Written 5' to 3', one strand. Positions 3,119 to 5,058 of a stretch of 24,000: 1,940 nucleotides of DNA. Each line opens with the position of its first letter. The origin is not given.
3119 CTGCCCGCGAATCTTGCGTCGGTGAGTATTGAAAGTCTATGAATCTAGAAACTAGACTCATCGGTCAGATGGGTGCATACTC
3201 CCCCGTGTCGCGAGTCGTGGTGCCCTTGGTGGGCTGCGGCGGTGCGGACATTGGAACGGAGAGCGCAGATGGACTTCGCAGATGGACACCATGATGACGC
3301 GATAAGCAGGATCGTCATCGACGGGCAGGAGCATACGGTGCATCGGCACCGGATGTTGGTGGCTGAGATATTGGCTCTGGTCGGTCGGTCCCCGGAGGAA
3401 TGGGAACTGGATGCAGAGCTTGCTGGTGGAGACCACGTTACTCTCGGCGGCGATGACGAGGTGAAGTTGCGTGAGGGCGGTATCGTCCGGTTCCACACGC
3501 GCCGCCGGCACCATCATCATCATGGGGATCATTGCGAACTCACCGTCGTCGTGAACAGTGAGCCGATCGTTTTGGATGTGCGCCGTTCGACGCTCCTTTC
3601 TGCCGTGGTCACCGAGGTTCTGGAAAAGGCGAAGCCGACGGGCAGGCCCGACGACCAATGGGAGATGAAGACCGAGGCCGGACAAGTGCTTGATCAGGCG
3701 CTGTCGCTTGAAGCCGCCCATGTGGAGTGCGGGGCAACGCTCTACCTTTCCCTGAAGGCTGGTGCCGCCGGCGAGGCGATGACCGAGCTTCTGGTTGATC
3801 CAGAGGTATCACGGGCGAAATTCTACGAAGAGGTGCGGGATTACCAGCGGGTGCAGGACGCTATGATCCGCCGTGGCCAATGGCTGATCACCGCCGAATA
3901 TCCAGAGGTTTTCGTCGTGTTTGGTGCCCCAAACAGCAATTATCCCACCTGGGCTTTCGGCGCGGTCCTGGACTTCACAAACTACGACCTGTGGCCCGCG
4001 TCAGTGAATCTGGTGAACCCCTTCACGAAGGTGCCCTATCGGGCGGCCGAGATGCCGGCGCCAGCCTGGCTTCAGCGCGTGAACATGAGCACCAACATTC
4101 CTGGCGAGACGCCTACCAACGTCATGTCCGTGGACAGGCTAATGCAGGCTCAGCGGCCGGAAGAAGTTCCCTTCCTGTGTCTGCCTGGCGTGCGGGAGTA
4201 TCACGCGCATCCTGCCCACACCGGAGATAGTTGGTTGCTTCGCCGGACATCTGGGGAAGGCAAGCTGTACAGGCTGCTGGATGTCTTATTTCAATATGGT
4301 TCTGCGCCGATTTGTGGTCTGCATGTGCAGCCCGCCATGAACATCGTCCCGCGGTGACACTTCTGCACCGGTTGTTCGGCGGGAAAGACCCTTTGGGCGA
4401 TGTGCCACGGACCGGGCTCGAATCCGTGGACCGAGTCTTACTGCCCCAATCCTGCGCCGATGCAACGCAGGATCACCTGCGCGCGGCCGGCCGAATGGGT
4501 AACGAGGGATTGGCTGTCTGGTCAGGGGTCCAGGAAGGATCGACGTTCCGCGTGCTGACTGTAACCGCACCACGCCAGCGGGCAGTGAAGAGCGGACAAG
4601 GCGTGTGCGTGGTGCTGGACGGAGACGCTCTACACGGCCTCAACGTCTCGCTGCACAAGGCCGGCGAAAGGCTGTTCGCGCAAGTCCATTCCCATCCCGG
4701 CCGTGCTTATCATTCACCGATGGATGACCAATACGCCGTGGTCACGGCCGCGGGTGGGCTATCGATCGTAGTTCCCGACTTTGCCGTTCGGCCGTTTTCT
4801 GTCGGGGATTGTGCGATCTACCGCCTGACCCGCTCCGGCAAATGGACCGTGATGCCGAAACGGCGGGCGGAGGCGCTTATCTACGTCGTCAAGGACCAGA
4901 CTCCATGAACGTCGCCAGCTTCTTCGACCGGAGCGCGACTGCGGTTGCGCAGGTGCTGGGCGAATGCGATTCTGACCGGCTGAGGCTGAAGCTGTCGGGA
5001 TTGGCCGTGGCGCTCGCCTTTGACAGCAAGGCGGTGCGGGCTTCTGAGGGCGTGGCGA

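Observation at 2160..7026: WYL-controlled bacterial ubiquitin-like conjugation (Bil-type) operon with a fifth, HEPN gene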

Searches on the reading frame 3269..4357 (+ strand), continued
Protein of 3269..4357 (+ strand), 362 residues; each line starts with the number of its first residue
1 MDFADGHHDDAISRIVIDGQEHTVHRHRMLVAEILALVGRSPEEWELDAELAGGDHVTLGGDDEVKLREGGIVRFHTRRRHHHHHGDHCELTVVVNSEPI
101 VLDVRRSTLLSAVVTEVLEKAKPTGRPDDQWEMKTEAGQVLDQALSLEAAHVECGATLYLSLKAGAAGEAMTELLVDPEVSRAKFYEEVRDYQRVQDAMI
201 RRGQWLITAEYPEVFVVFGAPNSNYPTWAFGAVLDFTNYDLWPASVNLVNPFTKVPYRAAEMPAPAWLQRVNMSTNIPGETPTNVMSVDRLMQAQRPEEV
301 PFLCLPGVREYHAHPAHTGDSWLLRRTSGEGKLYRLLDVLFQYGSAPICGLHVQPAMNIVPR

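Call 29: find_related_loci(query=A1, collection=metagenome_contigs, flank=7000)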
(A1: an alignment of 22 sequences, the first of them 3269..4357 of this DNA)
Query A1 (362 aa) in metagenome_contigs; peptide patterns used: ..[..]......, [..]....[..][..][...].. (x = any residue, [..] = any of these).
444 stretches matched a pattern; 302 encode a relative of the query (tblastn E <= 1e-3); the best 80 are kept; 80 distinct loci.
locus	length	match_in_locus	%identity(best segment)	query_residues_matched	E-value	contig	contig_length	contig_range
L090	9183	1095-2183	92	1-362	0e+0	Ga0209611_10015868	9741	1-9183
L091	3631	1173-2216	55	15-361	3e-122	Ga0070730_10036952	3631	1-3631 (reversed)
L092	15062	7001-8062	49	9-359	1e-94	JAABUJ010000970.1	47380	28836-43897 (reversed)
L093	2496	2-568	63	175-358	9e-72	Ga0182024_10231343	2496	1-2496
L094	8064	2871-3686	44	91-362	2e-68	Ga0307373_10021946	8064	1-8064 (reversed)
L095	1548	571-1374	41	91-354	1e-68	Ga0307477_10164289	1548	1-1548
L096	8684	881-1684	43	91-354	1e-63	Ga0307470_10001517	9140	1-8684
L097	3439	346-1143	43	91-360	8e-64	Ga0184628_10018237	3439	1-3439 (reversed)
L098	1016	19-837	41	89-362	3e-66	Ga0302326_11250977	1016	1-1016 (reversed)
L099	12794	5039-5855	56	78-353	9e-61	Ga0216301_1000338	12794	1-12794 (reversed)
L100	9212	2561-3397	42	87-360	5e-60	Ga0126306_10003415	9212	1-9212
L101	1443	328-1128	42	87-362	7e-63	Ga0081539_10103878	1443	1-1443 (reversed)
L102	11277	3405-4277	39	76-362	2e-59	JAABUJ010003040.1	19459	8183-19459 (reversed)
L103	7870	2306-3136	39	89-362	5e-59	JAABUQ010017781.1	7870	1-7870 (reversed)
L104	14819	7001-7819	40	85-354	3e-59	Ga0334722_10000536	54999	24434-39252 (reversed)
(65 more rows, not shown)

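Call 43: search_protein_families(library=pfam, proteins=[L001:2605-6108:+, L001:6090-7580:+, L001:7577-8896:+, L001:14013-16952:-, L001:16478-19084:-, L001:17291-19270:+, L090:5196-5774:-, L090:5963-6967:+, L090:6909-7613:-], max_evalue=0.001)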
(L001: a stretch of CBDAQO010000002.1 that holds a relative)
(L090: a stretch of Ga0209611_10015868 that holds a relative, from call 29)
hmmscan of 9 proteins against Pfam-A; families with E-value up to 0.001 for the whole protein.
L001:2605-6108:+ (1167 aa): 6 families
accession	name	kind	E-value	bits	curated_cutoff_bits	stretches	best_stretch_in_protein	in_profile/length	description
PF08463.15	EcoEI_R_C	-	1.2e-32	113.7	24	1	1001-1161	1-161/163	EcoEI R protein C-terminal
PF04851.21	ResIII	-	2.1e-28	99.7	22.5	1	456-639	3-163/164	Type III restriction enzyme, res subunit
PF18766.7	SWI2_SNF2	-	1.7e-15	57.7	26.7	1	460-666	1-187/221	SWI2/SNF2 ATPase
PF00271.37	Helicase_C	-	1.2e-07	32.4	23.5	1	733-844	6-109/110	Helicase conserved C-terminal domain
PF00270.35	DEAD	-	3.2e-05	24.1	26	1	466-639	6-161/167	DEAD/DEAH box helicase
PF13643.11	DUF4145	-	0.00086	19.8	23.1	0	50-124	3-71/88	Domain of unknown function (DUF4145)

L001:6090-7580:+ (496 aa): 4 families
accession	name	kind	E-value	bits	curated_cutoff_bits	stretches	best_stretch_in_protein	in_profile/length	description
PF02384.22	N6_Mtase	-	7.7e-65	219.7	20.4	1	133-445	4-299/311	N-6 DNA Methylase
PF12161.14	HsdM_N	-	5.7e-08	33.9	24.5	1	20-56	2-37/135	HsdM N-terminal domain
PF07669.17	Eco57I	-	2e-06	28.5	25.3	1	259-347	71-165/171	Eco57I restriction-modification methylase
PF01170.24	UPF0020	-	2.9e-06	27.6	22.3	1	165-276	18-135/197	RMKL-like, methyltransferase domain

L001:7577-8896:+ (439 aa): 1 family
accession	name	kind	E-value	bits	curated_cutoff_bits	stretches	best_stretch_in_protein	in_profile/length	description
PF01420.25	Methylase_S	-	2.1e-05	25.2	22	1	126-170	109-154/168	Type I restriction modification DNA specificity domain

L001:14013-16952:- (979 aa): 2 families
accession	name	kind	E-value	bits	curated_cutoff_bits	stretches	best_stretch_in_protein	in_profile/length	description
PF13401.12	AAA_22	-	0.00042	21.1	27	0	660-768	4-78/130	AAA domain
PF10412.15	TrwB_AAD_bind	-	0.00077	18.9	20.5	0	659-695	13-49/387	Type IV secretion-system coupling protein DNA-binding domain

L001:16478-19084:- (868 aa): 0 families

L001:17291-19270:+ (659 aa): 0 families

L090:5196-5774:- (192 aa): 10 families
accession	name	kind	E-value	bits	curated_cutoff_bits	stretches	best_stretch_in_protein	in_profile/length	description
PF00239.26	Resolvase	-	5.3e-45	153.5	23.3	1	3-135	2-144/145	Resolvase, N terminal domain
PF02796.21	HTH_7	-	3e-10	40.5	23.8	1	138-181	1-43/45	Helix-turn-helix domain of resolvase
PF13565.12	HTH_32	-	2.2e-06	28.5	33.7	1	125-180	12-73/73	Homeodomain-like domain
PF00440.29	TetR_N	-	3.6e-05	23.9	24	1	148-179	2-36/47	Bacterial regulatory proteins, tetR family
PF12840.13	HTH_20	-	6.7e-05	23.2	27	1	153-180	12-39/51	Helix-turn-helix domain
PF13412.12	HTH_24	-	7e-05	22.8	21.9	1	152-180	10-38/48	Winged helix-turn-helix DNA-binding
PF13309.12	HTH_22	-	0.00025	21.4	29.6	1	161-180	43-62/63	HTH domain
PF12728.13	HTH_17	-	0.00026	21.6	27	1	161-179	3-21/51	Helix-turn-helix domain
PF01527.26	HTH_Tnp_1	-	0.00072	20.2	24.1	0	155-178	19-42/75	Transposase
PF13384.12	HTH_23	-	0.00087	19.5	24.6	0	154-179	13-37/50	Homeodomain-like domain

L090:5963-6967:+ (334 aa): 6 families
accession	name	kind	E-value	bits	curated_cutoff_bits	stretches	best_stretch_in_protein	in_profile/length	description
PF00004.35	AAA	-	2.4e-30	106.1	21.2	1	132-255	1-128/131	ATPase family associated with various cellular activities (AAA)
PF20720.3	nSTAND3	-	5.4e-06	26.6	27.2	1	127-235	15-110/155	Novel STAND NTPase 3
PF07728.20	AAA_5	-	6.8e-05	23.3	22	0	132-250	2-139/139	AAA domain (dynein-related subfamily)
PF13401.12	AAA_22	-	0.00012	22.8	27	0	130-164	6-43/130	AAA domain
PF13671.12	AAA_33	-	0.00021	22.1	27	1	132-187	2-55/143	AAA domain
PF13521.12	AAA_28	-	0.00056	20.6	27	0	132-158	2-28/164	AAA domain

L090:6909-7613:- (234 aa): 0 families

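Call 76: predict_structure(alignment_id=A3)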
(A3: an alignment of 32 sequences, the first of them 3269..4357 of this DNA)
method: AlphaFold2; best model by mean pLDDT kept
length: 362 residues; sequences in the alignment: 32
mean_pLDDT: 77.8   pTM: 0.53
mean pLDDT of the five models: 77.8, 76.7, 74.9, 74.9, 74.5
residues with pLDDT >= 90: 89; 70-90: 183; 50-70: 49; < 50: 41
segments of 3 or more residues with pLDDT < 50: 1-9, 82-86, 164-174, 352-362
pLDDT, mean of each block of 10 residues (from residue 1): 42 85 86 89 86 80 77 84 56 75 87 86 63 75 87 83 46 55 90 93 94 94 80 89 92 95 88 55 63 88 89 68 73 92 83 42 32
secondary structure, 60 per line:
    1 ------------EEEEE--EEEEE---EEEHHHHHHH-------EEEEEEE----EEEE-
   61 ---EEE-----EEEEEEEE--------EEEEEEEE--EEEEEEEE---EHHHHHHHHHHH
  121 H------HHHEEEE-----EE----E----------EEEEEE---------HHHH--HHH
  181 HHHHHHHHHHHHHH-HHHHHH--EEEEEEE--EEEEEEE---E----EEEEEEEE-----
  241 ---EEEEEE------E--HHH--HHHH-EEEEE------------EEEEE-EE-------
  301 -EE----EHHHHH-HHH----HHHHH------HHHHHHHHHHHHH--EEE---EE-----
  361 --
elements in order: E13-17 E20-24 E28-30 H31-37 E45-51 E56-59 E64-66 E72-79 E88-95 E98-105 H110-121 E131-134 E157-162 H172-175 H178-194 H196-201 E204-210 E213-219 E228-235 E244-249 H264-267 E269-273 E286-290 H309-313 H322-326 H333-345 E348-350

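Call 80: search_protein_families(library=pfam, proteins=[L026:12896-13582:+, L048:13096-14340:+, L049:5027-6655:+, L033:13415-13990:+, L045:12861-14252:+, L052:12913-14598:+, L071:12896-15550:+, L030:12895-14937:+, L070:12856-13254:+, L064:12949-13293:+], max_evalue=0.001)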
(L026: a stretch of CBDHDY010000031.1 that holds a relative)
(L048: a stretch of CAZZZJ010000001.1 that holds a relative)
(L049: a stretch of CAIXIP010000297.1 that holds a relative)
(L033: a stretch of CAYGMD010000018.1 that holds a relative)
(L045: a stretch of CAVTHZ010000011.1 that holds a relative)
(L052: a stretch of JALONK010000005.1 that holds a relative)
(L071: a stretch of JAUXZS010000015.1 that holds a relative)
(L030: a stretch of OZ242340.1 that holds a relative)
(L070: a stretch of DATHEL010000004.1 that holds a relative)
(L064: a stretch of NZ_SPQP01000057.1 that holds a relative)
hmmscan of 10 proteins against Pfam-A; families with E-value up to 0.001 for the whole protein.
L026:12896-13582:+ (228 aa): 1 family
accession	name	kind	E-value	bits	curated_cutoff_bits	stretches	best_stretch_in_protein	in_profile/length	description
PF12802.13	MarR_2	-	0.00017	22.1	27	1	142-194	2-54/61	MarR family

L048:13096-14340:+ (414 aa): 0 families

L049:5027-6655:+ (542 aa): 3 families
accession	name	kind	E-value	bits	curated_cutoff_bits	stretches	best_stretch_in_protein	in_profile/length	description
PF02384.22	N6_Mtase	-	4.1e-100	335.5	20.4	1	170-497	2-307/311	N-6 DNA Methylase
PF12161.14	HsdM_N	-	2.9e-25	89.9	24.5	1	31-157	1-128/135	HsdM N-terminal domain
PF07669.17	Eco57I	-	0.00014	22.5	25.3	1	286-378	70-163/171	Eco57I restriction-modification methylase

L033:13415-13990:+ (191 aa): 1 family
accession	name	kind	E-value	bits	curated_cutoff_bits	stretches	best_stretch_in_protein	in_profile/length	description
PF08937.16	ThsB_TIR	-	7.4e-20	71.7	21.2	1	6-101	1-97/100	Thoeris protein ThsB, TIR-like domain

L045:12861-14252:+ (463 aa): 1 family
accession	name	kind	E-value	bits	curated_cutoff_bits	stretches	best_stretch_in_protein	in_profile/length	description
PF08843.17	AbiEii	-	3.1e-17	63.7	22.5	1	38-232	2-190/238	Nucleotidyl transferase AbiEii toxin, Type IV TA system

L052:12913-14598:+ (561 aa): 0 families

L071:12896-15550:+ (884 aa): 6 families
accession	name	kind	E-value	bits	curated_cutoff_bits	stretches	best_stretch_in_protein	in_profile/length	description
PF13304.12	AAA_21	-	5.8e-08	33.6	27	1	712-827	220-302/304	AAA domain, putative AbiEii toxin, Type IV TA system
PF02463.25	SMC_N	-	1.9e-07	31.2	40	1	274-828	16-202/220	RecF/RecN/SMC N terminal domain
PF02811.25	PHP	-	5.8e-07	30.4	26.4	1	11-108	1-98/164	PHP domain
PF13476.12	AAA_23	-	1.3e-06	29.6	27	1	274-474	11-197/201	AAA domain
PF00005.33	ABC_tran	-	9.7e-06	26.7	25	0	284-308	13-37/137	ABC transporter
PF03193.22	RsgA_GTPase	-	0.00094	19.5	30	0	269-312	93-135/174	RsgA GTPase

L030:12895-14937:+ (680 aa): 7 families
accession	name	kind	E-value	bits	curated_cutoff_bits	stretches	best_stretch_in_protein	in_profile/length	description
PF13175.12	AAA_15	-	3.1e-27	96.6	32.1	2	1-44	1-45/374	AAA ATPase domain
PF11398.14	DUF2813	-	6.8e-27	95.2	21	2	165-402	127-349/372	Protein of unknown function (DUF2813)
PF13304.12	AAA_21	-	1.7e-14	55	27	2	290-378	221-303/304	AAA domain, putative AbiEii toxin, Type IV TA system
PF20469.4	OLD-like_TOPRIM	-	7.6e-13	49.2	23.2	1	496-561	1-67/67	Overcoming lysogenization defect protein-like, TOPRIM domain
PF02463.25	SMC_N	-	2.1e-07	31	40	1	3-49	2-51/220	RecF/RecN/SMC N terminal domain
PF13476.12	AAA_23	-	5.7e-07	30.8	27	1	5-49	1-46/201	AAA domain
PF13555.12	AAA_29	-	4.3e-05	23.6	27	1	10-44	11-44/61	P-loop containing region of AAA domain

L070:12856-13254:+ (132 aa): 0 families

L064:12949-13293:+ (114 aa): 0 families

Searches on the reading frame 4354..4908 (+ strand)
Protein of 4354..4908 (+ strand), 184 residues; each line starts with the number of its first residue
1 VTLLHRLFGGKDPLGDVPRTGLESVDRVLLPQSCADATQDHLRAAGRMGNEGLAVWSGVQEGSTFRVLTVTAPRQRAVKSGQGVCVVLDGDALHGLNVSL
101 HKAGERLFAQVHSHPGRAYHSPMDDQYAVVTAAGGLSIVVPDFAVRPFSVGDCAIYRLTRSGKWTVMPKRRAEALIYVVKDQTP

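Call 3: search_protein_families(library=pfam, proteins=[window:4354-4908:+], max_evalue=0.01)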
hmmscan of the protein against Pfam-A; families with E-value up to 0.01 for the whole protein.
window:4354-4908:+ (184 aa): 1 family
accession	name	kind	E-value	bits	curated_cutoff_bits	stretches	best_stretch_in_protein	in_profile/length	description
PF14464.11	Prok-JAB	-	0.00013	22.3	25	1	43-132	13-94/114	Prokaryotic homologs of the JAB domain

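Call 4: search_protein_families(library=padloc, proteins=[window:4354-4908:+], max_evalue=0.01)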
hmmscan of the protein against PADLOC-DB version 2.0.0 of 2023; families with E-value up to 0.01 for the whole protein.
window:4354-4908:+ (184 aa): 1 family
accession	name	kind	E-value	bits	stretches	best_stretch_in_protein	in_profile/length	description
PDLC03846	BilC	-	1.5e-15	55.1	1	66-178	52-164/168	-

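Call 7: search_solved_structures(query=window:4354-4908:+, max_evalue=1, show_alignments=1)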
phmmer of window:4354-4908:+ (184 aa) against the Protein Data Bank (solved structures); distinct sequences matched with E-value up to 1: 20.
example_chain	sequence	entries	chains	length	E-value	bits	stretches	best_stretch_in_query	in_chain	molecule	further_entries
8tyx_B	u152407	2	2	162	3.3e-43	150.6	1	20-176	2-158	DUB(BilC) E33A Mutant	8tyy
4azd_A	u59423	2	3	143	0.038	16.8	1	32-84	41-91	ASPARTATE 1-DECARBOXYLASE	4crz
4cry_G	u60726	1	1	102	0.058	16.2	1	34-84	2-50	ASPARTATE 1-DECARBOXYLASE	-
1pqf_A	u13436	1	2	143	0.077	15.8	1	31-84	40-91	Aspartate 1-decarboxylase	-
4d7z_B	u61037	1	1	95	0.078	15.8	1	37-85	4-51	ASPARTATE 1-DECARBOXYLASE ALPHA CHAIN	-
1pyq_A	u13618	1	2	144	0.12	15.2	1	31-84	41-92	Aspartate 1-decarboxylase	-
1pt1_A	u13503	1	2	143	0.13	15.1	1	32-84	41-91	Aspartate 1-decarboxylase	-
1ppy_A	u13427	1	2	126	0.13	15.1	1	33-84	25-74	Aspartate 1-decarboxylase precursor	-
1pt0_A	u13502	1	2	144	0.15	14.9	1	32-84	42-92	Aspartate 1-decarboxylase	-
1pyu_B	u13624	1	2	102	0.16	14.8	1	34-84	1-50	Aspartate 1-decarboxylase alfa chain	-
7a8y_BBB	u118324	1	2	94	0.16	14.8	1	34-84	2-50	Aspartate 1-decarboxylase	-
4cs0_A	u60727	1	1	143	0.19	14.6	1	33-84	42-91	ASPARTATE 1-DECARBOXYLASE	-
1pqe_A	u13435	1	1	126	0.2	14.5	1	34-84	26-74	Aspartate 1-decarboxylase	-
1pqh_A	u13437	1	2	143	0.21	14.4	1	33-84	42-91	Aspartate 1-decarboxylase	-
1aw8_B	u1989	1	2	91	0.22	14.3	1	37-84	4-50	L-ASPARTATE-ALPHA-DECARBOXYLASE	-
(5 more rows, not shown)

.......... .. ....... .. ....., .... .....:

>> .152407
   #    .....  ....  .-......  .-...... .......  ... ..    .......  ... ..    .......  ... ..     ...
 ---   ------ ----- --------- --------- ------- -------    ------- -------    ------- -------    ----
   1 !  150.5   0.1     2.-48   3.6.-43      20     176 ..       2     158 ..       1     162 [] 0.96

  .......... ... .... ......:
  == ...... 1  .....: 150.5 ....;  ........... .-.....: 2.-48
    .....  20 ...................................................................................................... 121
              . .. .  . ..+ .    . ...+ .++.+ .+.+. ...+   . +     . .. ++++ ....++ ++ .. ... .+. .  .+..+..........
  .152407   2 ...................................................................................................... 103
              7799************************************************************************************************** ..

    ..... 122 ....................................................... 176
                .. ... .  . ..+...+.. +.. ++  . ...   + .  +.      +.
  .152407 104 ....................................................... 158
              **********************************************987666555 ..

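Call 8: search_protein_families(library=ncbifam, proteins=[window:4354-4908:+], max_evalue=0.01)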
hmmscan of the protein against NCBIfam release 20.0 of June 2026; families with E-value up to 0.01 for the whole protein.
window:4354-4908:+ (184 aa): 0 families
